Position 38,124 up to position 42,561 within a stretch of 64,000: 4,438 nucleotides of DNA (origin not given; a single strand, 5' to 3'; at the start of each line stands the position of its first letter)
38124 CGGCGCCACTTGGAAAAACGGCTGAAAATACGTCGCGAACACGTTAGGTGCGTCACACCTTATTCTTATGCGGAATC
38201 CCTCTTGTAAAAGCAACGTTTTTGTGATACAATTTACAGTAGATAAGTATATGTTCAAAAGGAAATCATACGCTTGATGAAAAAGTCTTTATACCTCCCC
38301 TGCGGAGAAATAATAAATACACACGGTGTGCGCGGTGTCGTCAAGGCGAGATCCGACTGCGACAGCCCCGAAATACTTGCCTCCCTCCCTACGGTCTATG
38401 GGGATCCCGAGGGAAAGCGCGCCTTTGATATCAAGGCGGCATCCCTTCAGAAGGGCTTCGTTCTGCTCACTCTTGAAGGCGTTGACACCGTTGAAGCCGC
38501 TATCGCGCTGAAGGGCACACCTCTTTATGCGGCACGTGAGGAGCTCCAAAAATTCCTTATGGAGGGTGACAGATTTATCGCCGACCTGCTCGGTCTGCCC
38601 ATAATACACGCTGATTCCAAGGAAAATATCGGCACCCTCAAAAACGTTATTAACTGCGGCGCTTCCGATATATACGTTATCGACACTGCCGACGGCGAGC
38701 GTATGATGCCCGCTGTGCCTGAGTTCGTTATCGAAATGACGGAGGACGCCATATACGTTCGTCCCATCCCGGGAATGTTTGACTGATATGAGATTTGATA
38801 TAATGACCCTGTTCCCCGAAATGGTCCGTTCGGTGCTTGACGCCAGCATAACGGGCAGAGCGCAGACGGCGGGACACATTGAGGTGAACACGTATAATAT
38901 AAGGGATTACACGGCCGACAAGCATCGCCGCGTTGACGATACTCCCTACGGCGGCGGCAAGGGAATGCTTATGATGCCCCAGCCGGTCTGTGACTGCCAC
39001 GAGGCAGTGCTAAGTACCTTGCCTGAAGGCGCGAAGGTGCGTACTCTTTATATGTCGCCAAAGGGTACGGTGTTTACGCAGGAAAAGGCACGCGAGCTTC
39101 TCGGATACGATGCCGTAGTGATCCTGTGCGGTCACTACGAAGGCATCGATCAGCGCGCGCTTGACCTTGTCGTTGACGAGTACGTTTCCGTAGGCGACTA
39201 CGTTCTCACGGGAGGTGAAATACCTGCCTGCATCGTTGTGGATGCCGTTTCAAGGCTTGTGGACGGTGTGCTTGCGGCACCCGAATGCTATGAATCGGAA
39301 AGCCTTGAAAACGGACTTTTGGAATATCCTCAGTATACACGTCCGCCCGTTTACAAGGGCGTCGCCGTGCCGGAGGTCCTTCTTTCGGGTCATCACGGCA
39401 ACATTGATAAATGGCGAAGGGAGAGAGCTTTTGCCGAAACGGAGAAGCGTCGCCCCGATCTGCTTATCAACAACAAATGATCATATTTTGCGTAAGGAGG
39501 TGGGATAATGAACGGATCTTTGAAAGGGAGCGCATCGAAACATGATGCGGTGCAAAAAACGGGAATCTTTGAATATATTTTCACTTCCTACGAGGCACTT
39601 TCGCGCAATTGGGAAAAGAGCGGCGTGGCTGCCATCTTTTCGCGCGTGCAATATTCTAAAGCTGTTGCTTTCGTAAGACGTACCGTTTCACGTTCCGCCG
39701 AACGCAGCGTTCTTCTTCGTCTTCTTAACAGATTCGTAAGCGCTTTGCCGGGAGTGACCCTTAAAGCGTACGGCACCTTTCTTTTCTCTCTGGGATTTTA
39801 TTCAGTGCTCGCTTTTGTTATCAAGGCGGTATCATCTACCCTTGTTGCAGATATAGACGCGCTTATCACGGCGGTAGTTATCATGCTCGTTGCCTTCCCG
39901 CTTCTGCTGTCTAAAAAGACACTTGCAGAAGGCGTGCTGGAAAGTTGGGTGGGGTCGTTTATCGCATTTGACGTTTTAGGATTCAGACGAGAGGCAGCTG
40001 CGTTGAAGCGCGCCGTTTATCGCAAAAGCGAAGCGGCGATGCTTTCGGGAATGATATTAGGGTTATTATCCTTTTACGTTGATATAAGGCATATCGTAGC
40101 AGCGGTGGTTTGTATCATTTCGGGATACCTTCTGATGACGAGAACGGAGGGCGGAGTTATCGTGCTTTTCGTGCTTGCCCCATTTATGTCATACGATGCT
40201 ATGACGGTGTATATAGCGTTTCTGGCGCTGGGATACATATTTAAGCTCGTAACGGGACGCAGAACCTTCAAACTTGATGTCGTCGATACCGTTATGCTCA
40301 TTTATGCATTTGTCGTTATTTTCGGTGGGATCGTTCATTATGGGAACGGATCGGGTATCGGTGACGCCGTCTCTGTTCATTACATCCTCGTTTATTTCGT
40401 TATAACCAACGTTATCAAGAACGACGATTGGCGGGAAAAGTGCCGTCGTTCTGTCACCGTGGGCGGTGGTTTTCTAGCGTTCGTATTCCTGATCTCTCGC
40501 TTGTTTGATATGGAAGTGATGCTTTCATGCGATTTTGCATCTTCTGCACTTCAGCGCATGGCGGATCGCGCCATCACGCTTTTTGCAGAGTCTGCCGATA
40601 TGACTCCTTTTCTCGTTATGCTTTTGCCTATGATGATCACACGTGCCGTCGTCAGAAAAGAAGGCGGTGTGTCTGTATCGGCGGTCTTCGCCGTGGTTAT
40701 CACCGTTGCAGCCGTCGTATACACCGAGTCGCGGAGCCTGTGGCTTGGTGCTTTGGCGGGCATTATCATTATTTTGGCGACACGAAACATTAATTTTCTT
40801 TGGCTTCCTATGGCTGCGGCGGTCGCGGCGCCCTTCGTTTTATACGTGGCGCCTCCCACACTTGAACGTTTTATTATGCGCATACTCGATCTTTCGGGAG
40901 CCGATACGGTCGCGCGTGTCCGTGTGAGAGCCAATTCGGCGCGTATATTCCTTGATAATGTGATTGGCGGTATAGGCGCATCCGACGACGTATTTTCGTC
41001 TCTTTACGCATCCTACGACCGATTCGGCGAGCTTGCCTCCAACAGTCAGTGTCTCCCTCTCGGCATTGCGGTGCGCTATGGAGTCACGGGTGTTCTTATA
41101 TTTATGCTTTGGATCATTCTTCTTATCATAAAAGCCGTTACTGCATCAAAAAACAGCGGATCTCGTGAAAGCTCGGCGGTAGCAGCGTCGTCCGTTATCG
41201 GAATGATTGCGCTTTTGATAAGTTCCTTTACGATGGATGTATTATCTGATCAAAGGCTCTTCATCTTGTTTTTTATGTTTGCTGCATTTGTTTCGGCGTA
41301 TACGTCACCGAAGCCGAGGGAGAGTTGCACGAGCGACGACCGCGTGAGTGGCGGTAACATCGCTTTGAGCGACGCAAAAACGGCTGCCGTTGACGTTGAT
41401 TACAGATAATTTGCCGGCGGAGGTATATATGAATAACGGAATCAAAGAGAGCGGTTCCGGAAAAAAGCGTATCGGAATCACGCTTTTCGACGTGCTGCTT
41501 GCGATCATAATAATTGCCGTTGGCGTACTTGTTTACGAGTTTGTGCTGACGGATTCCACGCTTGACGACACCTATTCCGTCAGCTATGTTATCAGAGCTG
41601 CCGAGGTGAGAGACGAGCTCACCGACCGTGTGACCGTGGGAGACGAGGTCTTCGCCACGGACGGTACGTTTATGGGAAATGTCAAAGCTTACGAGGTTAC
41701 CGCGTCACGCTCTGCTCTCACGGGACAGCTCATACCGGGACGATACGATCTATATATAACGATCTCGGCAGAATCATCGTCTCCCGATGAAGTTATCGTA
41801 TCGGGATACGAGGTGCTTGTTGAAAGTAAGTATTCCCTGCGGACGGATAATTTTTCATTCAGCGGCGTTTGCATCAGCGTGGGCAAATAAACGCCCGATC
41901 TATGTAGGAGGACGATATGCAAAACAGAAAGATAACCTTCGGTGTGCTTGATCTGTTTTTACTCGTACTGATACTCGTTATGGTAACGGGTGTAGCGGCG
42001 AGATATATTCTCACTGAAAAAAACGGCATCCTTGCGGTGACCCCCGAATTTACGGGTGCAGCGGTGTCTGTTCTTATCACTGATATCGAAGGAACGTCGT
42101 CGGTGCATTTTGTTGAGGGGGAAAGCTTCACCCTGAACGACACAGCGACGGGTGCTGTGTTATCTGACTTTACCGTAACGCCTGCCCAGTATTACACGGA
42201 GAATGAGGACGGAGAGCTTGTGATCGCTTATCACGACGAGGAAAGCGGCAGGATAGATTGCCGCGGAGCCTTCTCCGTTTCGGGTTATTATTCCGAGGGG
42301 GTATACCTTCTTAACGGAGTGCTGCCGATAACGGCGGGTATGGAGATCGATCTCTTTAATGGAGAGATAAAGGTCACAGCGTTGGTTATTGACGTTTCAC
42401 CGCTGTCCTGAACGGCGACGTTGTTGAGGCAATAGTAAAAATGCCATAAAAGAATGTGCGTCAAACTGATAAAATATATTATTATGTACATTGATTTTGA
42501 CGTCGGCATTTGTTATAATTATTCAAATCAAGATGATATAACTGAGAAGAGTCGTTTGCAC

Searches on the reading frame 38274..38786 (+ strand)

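Call 30: search_protein_families(library=pfam, proteins=[window:38274-38786:+], max_evalue=0.001)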
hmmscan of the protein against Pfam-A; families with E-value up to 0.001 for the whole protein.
window:38274-38786:+ (170 aa): 3 families
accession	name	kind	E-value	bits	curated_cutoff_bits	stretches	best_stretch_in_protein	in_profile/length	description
PF01782.24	RimM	-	1.5e-18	67.2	23.5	1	11-89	3-83/84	RimM N-terminal domain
PF05239.21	PRC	-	7.2e-06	26.4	21.2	1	99-162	3-71/78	PRC-barrel domain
PF24986.1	PRC_RimM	-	1.1e-05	25.4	27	1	104-155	3-54/69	RimM PRC barrel domain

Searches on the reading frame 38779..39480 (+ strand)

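Call 30: search_protein_families(library=pfam, proteins=[window:38779-39480:+], max_evalue=0.001)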
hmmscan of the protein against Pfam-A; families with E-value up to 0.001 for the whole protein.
window:38779-39480:+ (233 aa): 1 family
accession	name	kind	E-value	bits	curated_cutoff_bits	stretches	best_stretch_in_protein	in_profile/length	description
PF01746.26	tRNA_m1G_MT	-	3.1e-57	193.9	27.3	1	26-226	2-195/195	tRNA (Guanine-1)-methyltransferase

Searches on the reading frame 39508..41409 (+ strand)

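Call 30: search_protein_families(library=pfam, proteins=[window:39508-41409:+], max_evalue=0.001)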
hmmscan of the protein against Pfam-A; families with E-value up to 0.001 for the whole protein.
window:39508-41409:+ (633 aa): 1 family
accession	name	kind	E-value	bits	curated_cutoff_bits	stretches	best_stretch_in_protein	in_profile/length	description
PF04932.20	Wzy_C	-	5e-12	46.3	31.7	1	394-533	1-149/149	O-Antigen ligase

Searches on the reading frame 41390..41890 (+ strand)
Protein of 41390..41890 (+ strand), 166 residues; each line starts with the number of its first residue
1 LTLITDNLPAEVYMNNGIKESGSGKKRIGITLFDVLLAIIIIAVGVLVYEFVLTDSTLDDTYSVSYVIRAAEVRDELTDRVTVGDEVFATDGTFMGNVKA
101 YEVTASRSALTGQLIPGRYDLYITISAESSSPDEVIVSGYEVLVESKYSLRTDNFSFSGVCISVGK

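Call 30: search_protein_families(library=pfam, proteins=[window:41390-41890:+], max_evalue=0.001)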
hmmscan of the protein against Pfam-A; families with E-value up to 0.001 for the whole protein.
window:41390-41890:+ (166 aa): 1 family
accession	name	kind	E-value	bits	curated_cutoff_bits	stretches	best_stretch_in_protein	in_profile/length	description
PF14221.11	DUF4330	-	1.1e-09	39.1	27.6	1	30-164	14-166/167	Domain of unknown function (DUF4330)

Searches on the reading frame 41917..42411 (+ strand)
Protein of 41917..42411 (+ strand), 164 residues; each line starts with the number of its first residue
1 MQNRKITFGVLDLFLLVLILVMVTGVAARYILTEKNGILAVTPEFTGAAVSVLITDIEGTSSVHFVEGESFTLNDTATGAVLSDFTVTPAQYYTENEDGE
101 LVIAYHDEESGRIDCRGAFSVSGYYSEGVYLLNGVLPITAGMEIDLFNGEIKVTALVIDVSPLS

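Call 30: search_protein_families(library=pfam, proteins=[window:41917-42411:+], max_evalue=0.001)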
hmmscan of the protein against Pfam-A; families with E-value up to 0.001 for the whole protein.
window:41917-42411:+ (164 aa): 1 family
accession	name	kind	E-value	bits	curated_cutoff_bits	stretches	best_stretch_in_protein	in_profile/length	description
PF14221.11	DUF4330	-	5.6e-07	30.3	27.6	1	8-160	14-166/167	Domain of unknown function (DUF4330)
